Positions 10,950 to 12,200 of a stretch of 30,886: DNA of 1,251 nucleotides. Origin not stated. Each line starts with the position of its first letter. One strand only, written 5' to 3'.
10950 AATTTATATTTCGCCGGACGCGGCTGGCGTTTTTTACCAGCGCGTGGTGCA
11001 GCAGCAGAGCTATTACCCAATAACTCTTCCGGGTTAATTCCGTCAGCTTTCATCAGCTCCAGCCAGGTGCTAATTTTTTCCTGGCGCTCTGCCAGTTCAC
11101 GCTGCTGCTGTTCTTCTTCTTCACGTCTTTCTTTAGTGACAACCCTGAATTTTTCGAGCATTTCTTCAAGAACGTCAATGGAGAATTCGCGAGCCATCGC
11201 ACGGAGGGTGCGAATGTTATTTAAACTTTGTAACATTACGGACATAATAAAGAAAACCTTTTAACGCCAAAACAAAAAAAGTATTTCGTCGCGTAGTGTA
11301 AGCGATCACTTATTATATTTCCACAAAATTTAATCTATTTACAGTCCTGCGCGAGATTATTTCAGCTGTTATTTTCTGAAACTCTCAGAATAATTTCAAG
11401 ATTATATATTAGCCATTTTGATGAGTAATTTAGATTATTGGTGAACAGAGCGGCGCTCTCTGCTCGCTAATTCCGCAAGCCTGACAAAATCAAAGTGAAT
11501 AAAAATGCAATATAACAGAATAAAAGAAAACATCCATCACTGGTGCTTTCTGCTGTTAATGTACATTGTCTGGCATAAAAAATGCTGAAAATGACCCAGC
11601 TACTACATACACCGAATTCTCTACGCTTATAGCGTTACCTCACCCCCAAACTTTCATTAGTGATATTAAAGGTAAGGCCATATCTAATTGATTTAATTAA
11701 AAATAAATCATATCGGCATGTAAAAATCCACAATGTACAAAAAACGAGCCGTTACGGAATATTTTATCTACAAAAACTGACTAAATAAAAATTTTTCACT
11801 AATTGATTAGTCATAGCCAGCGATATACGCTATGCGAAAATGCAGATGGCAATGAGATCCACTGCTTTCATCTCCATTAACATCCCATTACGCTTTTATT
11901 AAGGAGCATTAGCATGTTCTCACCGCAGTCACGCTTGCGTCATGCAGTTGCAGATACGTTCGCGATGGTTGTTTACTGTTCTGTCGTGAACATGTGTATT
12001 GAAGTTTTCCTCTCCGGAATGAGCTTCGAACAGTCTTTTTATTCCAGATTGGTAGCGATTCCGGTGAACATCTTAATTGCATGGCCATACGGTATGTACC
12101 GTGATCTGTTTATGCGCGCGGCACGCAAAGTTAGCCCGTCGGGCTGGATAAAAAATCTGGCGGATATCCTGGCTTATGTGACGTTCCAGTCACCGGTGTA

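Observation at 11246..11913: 668-bp, very AT-rich non-coding spacer between stpA and alaE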

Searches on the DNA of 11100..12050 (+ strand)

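Call 5: search_rna_families(source=window, start=11100, end=12050, threshold=evalue, max_evalue=10)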
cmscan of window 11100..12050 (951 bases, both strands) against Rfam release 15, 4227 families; matches with E-value up to 10: 6.
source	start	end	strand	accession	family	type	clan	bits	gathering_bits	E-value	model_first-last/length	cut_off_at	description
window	11447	11498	+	RF02946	cow-rumen-1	Gene; sRNA;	-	18.2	53.4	0.28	1-61/61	no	cow-rumen-1 RNA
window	11175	11403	+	RF01477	rli43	Gene; sRNA;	-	16.6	100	0.2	1-255/255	no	Listeria sRNA rli43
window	11677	11714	-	RF01362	CRISPR-DR49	Gene; CRISPR;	-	16.6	41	8.7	1-47/47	no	CRISPR RNA direct repeat element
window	11197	11306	-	RF02240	Xoo1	Gene; sRNA;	-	16.5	70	5.4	1-95/95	no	Xanthomonadaceae sRNA Xoo1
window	11733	11763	+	RF00617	cHP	Cis-reg;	CL00129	14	40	8.2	1-45/45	no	Flavivirus capsid hairpin cHP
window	11448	11563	-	RF02887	mgtC_leader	Cis-reg; leader;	-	13.4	48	9.4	1-114/114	no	Salmonella mgtC leader RNA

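Call 6: search_dna_similar(query=window:11246-11913:+, collection=ecoli_genomes, mode=near, max_rows=20, rows=spread)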
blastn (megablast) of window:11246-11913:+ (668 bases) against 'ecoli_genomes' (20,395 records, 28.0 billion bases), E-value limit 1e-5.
Records with a match: 5420; places in all: 5420; records where one place covers at least 80% of the query: 5418.
Genomes with a match: 5420 of 5426; with a place that covers at least 80% of the query: 5418. Places per genome that has any: lowest 1, median 1, highest 1. On chromosomes: 5420 places; on plasmids: 0.
Best place of each record, by identity: >=99% 1436; 95-99% 3897; 90-95% 85; 80-90% 2.
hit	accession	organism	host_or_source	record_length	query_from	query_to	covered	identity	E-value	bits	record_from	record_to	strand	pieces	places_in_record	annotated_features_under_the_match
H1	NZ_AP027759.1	Escherichia coli strain 2017-02-1CC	Homo sapiens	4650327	1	668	100%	100.0%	0e+0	1252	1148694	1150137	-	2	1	IS1-like element IS1B family transposase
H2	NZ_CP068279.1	Escherichia coli strain CY708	not collected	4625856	1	668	100%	100.0%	0e+0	1234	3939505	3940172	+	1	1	none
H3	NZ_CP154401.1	Escherichia coli strain TBE6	chopping plate before pig entry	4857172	1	668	100%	100.0%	0e+0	1234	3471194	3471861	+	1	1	none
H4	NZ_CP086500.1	Escherichia coli strain Ec-050-T5-MAC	Homo sapiens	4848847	1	668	100%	99.9%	0e+0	1229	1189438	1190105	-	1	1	none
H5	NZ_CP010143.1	Escherichia coli strain D4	dog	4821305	1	668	100%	99.7%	0e+0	1223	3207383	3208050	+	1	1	none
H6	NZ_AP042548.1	Escherichia coli strain OkiPb01690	bovine feces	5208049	1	668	100%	99.3%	0e+0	1205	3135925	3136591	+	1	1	none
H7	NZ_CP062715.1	Escherichia coli O157:H7 strain Z1826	Bovine Faeces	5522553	1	668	100%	97.3%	0e+0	1133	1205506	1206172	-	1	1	none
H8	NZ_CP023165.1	Escherichia coli O22:H8 strain RM10809-3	cattle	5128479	1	668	100%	97.2%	0e+0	1127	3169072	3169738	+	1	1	none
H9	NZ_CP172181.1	Escherichia coli strain GF153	chicken meat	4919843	1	668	100%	97.2%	0e+0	1127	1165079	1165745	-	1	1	none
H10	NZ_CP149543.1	Escherichia coli strain 1912D004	Sus scrofa domesticus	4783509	1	668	100%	97.2%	0e+0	1127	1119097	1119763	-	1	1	none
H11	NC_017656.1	Escherichia coli O55:H7 str. RM12579 strain RM12579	Homo sapiens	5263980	1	668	100%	97.0%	0e+0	1122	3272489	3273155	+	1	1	none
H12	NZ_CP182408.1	Escherichia coli strain C11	pig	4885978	1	668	100%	97.0%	0e+0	1122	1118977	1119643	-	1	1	none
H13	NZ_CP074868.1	Escherichia coli strain 2013C_3277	Homo sapiens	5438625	1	668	100%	96.9%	0e+0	1116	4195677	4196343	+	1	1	none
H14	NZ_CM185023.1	Escherichia coli strain B2.3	Homo sapiens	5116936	1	668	100%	95.8%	0e+0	1077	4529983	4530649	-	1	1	none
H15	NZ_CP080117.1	Escherichia coli strain OV24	wastewater treatment plant effluent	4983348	1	668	100%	95.7%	0e+0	1072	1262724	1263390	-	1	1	none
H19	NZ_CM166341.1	Escherichia coli strain CH10508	Homo sapiens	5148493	1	668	100%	95.2%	0e+0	1055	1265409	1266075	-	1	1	none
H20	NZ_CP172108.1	Escherichia coli strain QL57EC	swine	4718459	1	342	51%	99.7%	3e-176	627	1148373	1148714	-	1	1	none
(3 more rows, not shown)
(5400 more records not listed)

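Call 35: get_annotated_region(hit=H7, flank=1200)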
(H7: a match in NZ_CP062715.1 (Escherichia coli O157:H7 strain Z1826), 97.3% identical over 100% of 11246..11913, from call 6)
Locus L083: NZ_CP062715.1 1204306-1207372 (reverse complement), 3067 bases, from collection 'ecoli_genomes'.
description: Escherichia coli O157:H7 strain Z1826 chromosome, complete genome
organism: Escherichia coli O157:H7 strain Z1826 (NCBI taxid 83334)
replicon: chromosome; assembly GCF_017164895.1
host: -; source: Bovine Faeces; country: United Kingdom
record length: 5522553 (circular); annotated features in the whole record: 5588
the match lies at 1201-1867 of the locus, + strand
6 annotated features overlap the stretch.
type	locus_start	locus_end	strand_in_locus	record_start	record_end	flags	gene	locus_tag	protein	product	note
CDS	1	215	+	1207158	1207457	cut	ygaV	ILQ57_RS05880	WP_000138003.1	ArsR/SmtB family transcription factor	-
CDS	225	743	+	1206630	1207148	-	ygaP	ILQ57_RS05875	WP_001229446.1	thiosulfate sulfurtransferase YgaP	-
CDS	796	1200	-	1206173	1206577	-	stpA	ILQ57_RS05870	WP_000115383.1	DNA-binding protein StpA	-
CDS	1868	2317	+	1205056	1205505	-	alaE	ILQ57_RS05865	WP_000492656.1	L-alanine exporter AlaE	-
CDS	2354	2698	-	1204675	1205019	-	ygaC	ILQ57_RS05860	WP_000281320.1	DUF2002 family protein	-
CDS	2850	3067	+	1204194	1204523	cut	ygaM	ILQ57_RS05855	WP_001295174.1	DUF883 domain-containing protein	-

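Call 36: get_annotated_region(hit=H14, flank=1200)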
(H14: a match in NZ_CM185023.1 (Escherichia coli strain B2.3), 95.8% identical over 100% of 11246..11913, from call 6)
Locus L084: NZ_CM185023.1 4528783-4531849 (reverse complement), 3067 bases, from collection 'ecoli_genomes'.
description: Escherichia coli strain B2.3 isolate SWB2o3_LnR1 chromosome, whole genome shotgun sequence
organism: Escherichia coli strain B2.3 (NCBI taxid 562)
replicon: chromosome; assembly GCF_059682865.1
host: Homo sapiens; source: stool; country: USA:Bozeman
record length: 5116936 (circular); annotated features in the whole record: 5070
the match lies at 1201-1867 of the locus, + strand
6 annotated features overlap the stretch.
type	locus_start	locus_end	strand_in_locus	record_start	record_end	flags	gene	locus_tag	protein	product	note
CDS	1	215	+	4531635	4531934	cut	ygaV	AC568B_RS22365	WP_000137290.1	ArsR/SmtB family transcription factor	-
CDS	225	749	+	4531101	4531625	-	ygaP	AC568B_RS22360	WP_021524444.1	thiosulfate sulfurtransferase YgaP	-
CDS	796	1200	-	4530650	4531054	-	stpA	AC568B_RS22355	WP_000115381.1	DNA-binding protein StpA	-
CDS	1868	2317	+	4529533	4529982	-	alaE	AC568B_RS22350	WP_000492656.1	L-alanine exporter AlaE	-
CDS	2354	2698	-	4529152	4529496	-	ygaC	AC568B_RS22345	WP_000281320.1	DUF2002 family protein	-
CDS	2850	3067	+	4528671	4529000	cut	ygaM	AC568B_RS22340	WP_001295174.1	ElaB/YgaM/YqjD family protein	-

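Call 37: get_annotated_region(hit=H19, flank=1200)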
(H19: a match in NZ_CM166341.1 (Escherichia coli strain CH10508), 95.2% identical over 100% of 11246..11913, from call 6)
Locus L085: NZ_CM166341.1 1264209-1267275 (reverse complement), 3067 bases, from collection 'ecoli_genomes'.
description: Escherichia coli strain CH10508 chromosome, whole genome shotgun sequence
organism: Escherichia coli strain CH10508 (NCBI taxid 562)
replicon: chromosome; assembly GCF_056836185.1
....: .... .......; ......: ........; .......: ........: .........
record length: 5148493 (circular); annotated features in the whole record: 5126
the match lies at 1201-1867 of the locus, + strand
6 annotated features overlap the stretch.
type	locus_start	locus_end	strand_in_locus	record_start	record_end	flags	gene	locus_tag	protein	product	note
CDS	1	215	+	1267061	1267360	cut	ygaV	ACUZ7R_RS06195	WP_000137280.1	ArsR/SmtB family transcription factor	-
CDS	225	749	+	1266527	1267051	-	ygaP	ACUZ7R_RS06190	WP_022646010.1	thiosulfate sulfurtransferase YgaP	-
CDS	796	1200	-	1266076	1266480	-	stpA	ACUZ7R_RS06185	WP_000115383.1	DNA-binding protein StpA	-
CDS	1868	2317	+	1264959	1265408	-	alaE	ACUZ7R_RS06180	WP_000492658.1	L-alanine exporter AlaE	-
CDS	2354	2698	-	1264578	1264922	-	ygaC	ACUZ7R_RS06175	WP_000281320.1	DUF2002 family protein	-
CDS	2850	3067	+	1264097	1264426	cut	ygaM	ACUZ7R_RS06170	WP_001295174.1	ElaB/YgaM/YqjD family protein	-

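Call 38: get_annotated_region(hit=H20, flank=2500)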
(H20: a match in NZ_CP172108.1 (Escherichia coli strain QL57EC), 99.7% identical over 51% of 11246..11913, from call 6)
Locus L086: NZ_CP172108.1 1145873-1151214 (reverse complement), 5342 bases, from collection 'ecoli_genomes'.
description: Escherichia coli strain QL57EC chromosome, complete genome
organism: Escherichia coli strain QL57EC (NCBI taxid 562)
replicon: chromosome; assembly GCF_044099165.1
host: swine; source: -; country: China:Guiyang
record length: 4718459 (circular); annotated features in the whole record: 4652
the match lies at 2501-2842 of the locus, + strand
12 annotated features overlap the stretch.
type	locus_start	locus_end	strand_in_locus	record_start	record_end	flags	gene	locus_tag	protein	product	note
CDS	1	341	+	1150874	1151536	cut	csiR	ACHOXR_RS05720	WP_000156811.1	DNA-binding transcriptional regulator CsiR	-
CDS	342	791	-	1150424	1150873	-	kbp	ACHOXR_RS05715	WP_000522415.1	potassium binding protein Kbp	-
CDS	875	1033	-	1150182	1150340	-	yqaE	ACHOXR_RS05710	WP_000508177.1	YqaE/Pmp3 family membrane protein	-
CDS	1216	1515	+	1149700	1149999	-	ygaV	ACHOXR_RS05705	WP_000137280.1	helix-turn-helix transcriptional regulator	-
CDS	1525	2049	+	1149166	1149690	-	ygaP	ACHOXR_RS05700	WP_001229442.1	thiosulfate sulfurtransferase YgaP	-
CDS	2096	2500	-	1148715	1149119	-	stpA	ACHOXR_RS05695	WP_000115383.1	DNA-binding protein StpA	-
CDS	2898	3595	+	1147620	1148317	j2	-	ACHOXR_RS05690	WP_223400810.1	IS1-like element IS1X2 family transposase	programmed frameshift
CDS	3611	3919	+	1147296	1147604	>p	alaE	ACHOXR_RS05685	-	L-alanine exporter AlaE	incomplete; partial in the middle of a contig; missing N-terminus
CDS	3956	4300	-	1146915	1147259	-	ygaC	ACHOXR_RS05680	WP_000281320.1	DUF2002 family protein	-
CDS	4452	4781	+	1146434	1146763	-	ygaM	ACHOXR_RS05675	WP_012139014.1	DUF883 domain-containing protein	-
CDS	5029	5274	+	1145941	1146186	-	nrdH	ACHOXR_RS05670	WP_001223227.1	glutaredoxin-like protein NrdH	-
CDS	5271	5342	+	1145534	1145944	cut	nrdI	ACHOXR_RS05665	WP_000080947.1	class Ib ribonucleoside-diphosphate reductase assembly flavoprotein NrdI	-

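Call 39: get_annotated_region(hit=H1, flank=1200)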
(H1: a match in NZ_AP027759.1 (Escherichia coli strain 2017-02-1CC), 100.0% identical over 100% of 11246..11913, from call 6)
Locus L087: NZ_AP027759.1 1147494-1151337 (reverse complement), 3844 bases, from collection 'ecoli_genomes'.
description: Escherichia coli strain 2017-02-1CC chromosome, complete genome
organism: Escherichia coli strain 2017-02-1CC (NCBI taxid 562)
replicon: chromosome; assembly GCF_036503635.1
host: Homo sapiens; source: feces; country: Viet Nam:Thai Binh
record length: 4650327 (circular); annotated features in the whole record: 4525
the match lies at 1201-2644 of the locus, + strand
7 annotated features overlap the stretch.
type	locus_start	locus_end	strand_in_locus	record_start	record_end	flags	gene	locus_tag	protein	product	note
CDS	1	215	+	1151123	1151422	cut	ygaV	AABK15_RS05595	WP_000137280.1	ArsR/SmtB family transcription factor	-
CDS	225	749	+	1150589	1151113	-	ygaP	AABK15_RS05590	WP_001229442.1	thiosulfate sulfurtransferase YgaP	-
CDS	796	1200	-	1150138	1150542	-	stpA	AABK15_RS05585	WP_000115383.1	DNA-binding protein StpA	-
CDS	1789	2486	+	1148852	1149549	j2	-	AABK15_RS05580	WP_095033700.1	IS1-like element IS1B family transposase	programmed frameshift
CDS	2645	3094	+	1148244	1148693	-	alaE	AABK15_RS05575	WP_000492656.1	L-alanine exporter AlaE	-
CDS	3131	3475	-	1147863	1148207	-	ygaC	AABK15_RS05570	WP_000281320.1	DUF2002 family protein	-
CDS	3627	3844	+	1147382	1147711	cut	ygaM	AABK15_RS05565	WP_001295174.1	DUF883 domain-containing protein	-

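Call 44: search_dna_similar(query=window:11425-11500:+, collection=ecoli_genomes, mode=distant, max_rows=8, max_evalue=0.01)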
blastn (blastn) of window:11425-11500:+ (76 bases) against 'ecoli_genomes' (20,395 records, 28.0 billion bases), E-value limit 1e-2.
Records with a match: 5419; places in all: 5419; records where one place covers at least 80% of the query: 5419.
Genomes with a match: 5419 of 5426; with a place that covers at least 80% of the query: 5419. Places per genome that has any: lowest 1, median 1, highest 1. On chromosomes: 5419 places; on plasmids: 0.
Best place of each record, by identity: >=99% 1163; 95-99% 2553; 90-95% 1678; 80-90% 25.
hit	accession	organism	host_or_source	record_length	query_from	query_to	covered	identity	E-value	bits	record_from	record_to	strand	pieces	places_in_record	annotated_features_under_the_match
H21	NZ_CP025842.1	Escherichia coli strain 720632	Homo sapiens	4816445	1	76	100%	100.0%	3e-30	138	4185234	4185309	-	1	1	none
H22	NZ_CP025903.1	Escherichia coli strain 300709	Homo sapiens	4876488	1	76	100%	100.0%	3e-30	138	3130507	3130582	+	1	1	none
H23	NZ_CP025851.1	Escherichia coli strain 510016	Homo sapiens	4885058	1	76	100%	100.0%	3e-30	138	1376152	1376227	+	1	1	none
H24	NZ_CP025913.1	Escherichia coli strain 203740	Homo sapiens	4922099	1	76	100%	100.0%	3e-30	138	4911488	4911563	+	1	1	none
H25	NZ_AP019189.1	Escherichia coli strain M217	Homo sapiens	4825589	1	76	100%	100.0%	3e-30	138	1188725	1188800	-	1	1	none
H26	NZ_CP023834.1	Escherichia coli strain 4/2-1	Homo sapiens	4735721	1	76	100%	100.0%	3e-30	138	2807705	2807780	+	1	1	none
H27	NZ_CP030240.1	Escherichia coli strain ER1709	-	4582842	1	76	100%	100.0%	3e-30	138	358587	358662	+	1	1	none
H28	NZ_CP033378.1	Escherichia coli strain L73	goose anus swab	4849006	1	76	100%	100.0%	3e-30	138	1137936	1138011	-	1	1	none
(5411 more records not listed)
